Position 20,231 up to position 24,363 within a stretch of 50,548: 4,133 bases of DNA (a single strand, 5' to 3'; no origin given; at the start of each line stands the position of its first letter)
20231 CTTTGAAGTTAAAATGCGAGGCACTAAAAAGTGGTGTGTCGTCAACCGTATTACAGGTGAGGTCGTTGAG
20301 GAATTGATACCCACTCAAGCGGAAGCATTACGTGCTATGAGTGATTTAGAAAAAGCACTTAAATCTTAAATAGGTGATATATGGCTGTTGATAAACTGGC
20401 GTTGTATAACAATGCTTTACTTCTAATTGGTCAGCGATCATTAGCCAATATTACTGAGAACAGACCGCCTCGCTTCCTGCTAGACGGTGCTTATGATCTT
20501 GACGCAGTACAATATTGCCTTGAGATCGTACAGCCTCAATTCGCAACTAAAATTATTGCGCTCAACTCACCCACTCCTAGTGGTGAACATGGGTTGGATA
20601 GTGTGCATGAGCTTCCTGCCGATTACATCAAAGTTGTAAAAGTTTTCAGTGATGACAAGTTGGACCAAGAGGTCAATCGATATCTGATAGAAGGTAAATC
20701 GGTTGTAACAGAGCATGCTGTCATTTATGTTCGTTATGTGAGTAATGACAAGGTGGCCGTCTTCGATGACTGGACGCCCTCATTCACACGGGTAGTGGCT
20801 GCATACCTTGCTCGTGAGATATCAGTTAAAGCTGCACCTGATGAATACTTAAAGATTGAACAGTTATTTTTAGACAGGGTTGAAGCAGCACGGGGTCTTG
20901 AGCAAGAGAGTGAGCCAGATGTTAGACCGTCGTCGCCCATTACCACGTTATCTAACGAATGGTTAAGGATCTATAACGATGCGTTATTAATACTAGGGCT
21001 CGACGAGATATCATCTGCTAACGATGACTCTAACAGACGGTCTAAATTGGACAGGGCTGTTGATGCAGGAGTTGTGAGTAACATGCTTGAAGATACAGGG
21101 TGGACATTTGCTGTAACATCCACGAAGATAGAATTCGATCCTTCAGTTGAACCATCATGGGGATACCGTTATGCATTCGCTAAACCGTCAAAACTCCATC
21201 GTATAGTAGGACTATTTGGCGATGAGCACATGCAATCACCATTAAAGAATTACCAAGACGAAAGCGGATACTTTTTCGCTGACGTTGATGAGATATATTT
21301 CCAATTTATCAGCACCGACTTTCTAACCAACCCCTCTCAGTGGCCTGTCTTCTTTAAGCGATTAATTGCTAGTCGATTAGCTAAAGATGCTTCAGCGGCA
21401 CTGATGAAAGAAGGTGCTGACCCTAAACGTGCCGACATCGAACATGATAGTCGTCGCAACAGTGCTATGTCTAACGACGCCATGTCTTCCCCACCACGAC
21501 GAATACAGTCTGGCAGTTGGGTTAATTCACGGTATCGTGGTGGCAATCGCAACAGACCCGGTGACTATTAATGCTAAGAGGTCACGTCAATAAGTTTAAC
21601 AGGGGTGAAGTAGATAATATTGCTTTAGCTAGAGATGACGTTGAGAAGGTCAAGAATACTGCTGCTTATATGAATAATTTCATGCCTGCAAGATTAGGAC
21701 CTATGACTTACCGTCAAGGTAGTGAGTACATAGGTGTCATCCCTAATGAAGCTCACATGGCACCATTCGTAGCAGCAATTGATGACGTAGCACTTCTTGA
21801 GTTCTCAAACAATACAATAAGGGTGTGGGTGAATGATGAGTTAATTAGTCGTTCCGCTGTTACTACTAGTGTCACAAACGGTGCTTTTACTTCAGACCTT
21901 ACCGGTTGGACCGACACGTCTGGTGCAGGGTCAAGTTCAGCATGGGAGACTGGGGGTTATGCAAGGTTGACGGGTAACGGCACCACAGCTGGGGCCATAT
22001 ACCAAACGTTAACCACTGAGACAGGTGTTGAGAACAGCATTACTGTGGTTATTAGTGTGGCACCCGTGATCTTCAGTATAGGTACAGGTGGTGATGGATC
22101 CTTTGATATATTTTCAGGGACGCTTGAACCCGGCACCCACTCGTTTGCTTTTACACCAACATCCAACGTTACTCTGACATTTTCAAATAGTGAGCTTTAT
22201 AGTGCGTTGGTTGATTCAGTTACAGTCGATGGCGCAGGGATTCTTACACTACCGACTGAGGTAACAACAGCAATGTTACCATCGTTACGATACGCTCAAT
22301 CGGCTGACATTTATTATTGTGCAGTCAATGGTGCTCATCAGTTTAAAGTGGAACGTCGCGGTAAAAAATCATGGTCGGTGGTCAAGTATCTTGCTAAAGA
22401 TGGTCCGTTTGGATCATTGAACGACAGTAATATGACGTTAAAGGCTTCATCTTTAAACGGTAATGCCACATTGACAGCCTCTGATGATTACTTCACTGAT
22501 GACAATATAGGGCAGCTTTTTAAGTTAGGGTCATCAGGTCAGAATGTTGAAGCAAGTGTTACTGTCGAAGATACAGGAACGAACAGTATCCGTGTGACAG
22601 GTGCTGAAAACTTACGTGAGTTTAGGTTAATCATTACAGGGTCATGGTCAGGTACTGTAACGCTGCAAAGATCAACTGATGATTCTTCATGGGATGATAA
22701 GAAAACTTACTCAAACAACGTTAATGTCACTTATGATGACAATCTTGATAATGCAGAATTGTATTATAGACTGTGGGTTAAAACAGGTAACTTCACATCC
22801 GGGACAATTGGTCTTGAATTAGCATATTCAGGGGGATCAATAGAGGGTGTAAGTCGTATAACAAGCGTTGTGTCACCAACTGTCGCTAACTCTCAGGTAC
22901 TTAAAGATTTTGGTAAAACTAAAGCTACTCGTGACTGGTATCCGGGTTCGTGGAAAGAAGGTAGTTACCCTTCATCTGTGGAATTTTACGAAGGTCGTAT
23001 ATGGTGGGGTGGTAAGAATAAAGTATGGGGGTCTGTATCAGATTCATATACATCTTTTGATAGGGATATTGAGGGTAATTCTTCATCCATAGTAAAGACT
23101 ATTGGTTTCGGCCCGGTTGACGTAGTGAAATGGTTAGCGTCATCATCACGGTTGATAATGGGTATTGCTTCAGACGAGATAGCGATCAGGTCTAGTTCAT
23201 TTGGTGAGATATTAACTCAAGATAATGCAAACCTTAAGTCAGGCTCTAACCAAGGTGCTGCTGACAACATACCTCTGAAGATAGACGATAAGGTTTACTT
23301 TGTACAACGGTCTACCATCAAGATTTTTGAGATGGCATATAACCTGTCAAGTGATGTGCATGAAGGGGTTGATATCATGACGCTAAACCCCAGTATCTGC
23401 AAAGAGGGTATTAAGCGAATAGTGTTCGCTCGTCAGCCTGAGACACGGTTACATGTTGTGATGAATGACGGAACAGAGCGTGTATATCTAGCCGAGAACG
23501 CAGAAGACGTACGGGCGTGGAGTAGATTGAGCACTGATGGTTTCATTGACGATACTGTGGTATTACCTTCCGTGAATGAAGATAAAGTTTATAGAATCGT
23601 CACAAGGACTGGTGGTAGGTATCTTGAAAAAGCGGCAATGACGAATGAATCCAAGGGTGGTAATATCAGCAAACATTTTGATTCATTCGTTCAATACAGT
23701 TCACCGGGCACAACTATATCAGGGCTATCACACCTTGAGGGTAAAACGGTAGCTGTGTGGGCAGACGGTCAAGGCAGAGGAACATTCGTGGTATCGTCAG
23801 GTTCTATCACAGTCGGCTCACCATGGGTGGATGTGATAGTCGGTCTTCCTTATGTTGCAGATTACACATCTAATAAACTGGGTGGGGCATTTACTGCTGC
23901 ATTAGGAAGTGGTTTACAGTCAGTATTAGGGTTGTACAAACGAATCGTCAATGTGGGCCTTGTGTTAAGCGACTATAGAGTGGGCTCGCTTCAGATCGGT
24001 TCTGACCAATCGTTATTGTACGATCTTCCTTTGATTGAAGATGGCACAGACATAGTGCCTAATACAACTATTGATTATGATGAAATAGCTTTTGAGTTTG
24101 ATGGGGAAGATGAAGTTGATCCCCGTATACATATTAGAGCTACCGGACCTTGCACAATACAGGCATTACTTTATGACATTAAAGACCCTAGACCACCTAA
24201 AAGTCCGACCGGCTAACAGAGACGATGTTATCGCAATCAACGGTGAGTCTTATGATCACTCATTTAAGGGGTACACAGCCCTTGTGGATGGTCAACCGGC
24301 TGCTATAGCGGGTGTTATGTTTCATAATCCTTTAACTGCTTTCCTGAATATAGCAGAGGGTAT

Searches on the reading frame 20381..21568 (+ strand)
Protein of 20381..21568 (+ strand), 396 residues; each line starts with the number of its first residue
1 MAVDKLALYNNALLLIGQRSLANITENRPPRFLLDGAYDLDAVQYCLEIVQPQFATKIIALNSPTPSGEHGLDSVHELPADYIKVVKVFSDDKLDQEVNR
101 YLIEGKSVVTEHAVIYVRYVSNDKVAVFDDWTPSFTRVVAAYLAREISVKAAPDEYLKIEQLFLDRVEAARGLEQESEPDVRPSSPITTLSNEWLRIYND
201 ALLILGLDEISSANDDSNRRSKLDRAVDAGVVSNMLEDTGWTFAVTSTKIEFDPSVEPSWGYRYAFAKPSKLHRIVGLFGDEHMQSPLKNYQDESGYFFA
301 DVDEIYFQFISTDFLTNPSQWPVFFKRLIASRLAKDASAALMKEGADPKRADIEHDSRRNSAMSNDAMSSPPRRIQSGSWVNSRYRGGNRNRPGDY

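Call 23: search_protein_families(library=phrogs, proteins=[window:20381-21568:+], max_evalue=0.00001)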
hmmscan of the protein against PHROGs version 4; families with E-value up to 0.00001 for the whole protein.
window:20381-21568:+ (396 aa): 2 families
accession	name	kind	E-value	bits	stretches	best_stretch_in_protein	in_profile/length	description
phrog_394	-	tail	5.1e-46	157.6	2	195-385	5-189/190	tail protein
phrog_9239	-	tail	2.2e-11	43.9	1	196-341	6-145/741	tail tubular protein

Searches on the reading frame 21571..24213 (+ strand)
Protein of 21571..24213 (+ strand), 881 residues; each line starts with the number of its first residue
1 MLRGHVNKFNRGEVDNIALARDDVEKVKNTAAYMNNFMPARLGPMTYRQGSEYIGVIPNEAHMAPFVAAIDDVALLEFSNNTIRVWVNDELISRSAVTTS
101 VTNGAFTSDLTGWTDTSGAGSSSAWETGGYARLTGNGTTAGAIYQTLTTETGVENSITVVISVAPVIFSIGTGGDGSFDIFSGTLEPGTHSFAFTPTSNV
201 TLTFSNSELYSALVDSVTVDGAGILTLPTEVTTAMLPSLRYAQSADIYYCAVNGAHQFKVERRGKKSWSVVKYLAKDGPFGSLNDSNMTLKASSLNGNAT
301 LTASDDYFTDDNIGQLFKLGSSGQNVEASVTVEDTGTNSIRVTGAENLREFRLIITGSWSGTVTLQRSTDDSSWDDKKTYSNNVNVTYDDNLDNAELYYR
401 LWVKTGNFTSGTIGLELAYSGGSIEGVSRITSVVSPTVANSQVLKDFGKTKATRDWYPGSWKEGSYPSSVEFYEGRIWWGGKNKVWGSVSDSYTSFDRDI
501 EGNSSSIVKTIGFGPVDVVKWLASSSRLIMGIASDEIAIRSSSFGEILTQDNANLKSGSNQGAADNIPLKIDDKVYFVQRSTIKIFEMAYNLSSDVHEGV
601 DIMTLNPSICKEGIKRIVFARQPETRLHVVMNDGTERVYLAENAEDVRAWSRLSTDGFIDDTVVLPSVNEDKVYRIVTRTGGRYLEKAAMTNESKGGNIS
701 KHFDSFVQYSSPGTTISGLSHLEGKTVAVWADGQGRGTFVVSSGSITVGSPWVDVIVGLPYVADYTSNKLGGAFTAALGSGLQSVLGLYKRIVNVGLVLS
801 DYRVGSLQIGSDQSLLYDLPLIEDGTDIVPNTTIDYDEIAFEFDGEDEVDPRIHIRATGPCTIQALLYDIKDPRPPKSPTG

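Call 23: search_protein_families(library=phrogs, proteins=[window:21571-24213:+], max_evalue=0.00001)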
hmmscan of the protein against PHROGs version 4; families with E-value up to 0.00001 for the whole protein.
window:21571-24213:+ (881 aa): 3 families
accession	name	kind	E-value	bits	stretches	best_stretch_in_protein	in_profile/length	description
phrog_376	-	tail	1.2e-114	385.3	1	7-869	9-706/712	tail protein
phrog_15566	-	tail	3.1e-36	126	2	434-687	12-277/552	tail protein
phrog_20269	-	unknown function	1.8e-18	67.7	1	9-379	10-256/374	-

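Call 101: search_dna_similar(query=window:21571-24213:+, collection=phages, mode=protein, max_rows=15)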
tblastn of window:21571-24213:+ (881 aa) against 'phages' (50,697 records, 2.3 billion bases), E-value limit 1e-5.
Records with a match: 138; places in all: 138; records where one place covers at least 80% of the query: 0.
Best place of each record, by identity: <60% 138.
By first word of the organism name: Pelagibacter 21; Xanthomonas 15; Escherichia 14; Salmonella 12; Pseudomonas 11; Vibrio 10; Caudoviricetes 9; Burkholderia 5; Acinetobacter 5; Bordetella 5; and 16 more.
By host as written in the record: - 32; Candidatus Pelagibacter ubique HTCC1062 13; Xanthomonas albilineans CFBP2523 6; Pseudomonas aeruginosa PA14 5; Candidatus Pelagibacter sp. HTCC1062 4; Escherichia coli O157:H7 4; Xanthomonas citri 4; Salmonella enterica subsp. enterica serovar Heidelberg 3; and 51 more.
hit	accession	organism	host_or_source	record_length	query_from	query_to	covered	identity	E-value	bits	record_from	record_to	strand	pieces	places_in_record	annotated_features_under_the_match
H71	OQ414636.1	Pelagibacter phage EXVC032P Baldr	Candidadtus Pelagibacter sp. HTCC1062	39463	1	652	65%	27.2%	5e-23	179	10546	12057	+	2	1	putative tail tubular protein B | tail tubular protein A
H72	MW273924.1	Pelagibacter phage HTVC100P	Candidatus Pelagibacter sp. HTCC7211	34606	408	866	52%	29.3%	3e-33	145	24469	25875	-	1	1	putative tail tubular B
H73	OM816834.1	Stenotrophomonas phage vB_SmeS_BUCT708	Stenotrophomonas maltophilia BUCT708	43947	239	772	61%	24.5%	4e-22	109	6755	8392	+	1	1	hypothetical protein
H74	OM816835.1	Stenotrophomonas phage vB_SmeS_BUCT709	Stenotrophomonas maltophilia BUCT709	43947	239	772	61%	24.5%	4e-22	109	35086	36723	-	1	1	hypothetical protein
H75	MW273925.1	Pelagibacter phage HTVC203P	Candidatus Pelagibacter sp. FZCC0015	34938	425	866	50%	29.6%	4e-38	160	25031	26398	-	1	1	putative tail tubular B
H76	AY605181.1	Burkholderia phage BcepC6B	-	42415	238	800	64%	23.1%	2e-23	113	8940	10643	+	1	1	g12: gp12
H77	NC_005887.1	Burkholderia phage BcepC6B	Burkholderia cepacia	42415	238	800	64%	23.1%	2e-23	113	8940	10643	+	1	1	tail protein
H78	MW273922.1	Pelagibacter phage HTVC034P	Candidatus Pelagibacter sp. HTCC1062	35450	426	874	50%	29.6%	1e-19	169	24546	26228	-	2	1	putative tail tubular B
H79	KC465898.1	Pelagibacter phage HTVC010P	Candidatus Pelagibacter ubique HTCC1062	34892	425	868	49%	29.9%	1e-19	171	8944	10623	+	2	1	putative tail tubular protein B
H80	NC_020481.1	Pelagibacter phage HTVC010P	Candidatus Pelagibacter ubique HTCC1062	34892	425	868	49%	29.9%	1e-19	171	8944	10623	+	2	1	tail protein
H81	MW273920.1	Pelagibacter phage HTVC024P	Candidatus Pelagibacter sp. HTCC1062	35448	424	866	50%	27.7%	9e-35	150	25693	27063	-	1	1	putative tail tubular B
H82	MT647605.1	Pelagibacter phage Lederberg EXVC029P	Candidatus Pelagibacter ubique HTCC1062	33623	430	866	50%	27.9%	5e-30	134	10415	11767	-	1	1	putative tail tubular protein B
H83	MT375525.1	Pelagibacter phage Greip EXVC021P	Candidatus Pelagibacter ubique HTCC1062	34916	446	866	48%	28.9%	2e-34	149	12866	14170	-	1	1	tail tubular protein B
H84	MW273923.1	Pelagibacter phage HTVC035P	Candidatus Pelagibacter sp. HTCC1062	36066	425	866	50%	27.3%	1e-32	143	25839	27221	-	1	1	putative tail tubular B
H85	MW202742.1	Caudoviricetes sp.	Manatee Spring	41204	224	750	60%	22.8%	3e-17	94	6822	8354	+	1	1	phage stabilization protein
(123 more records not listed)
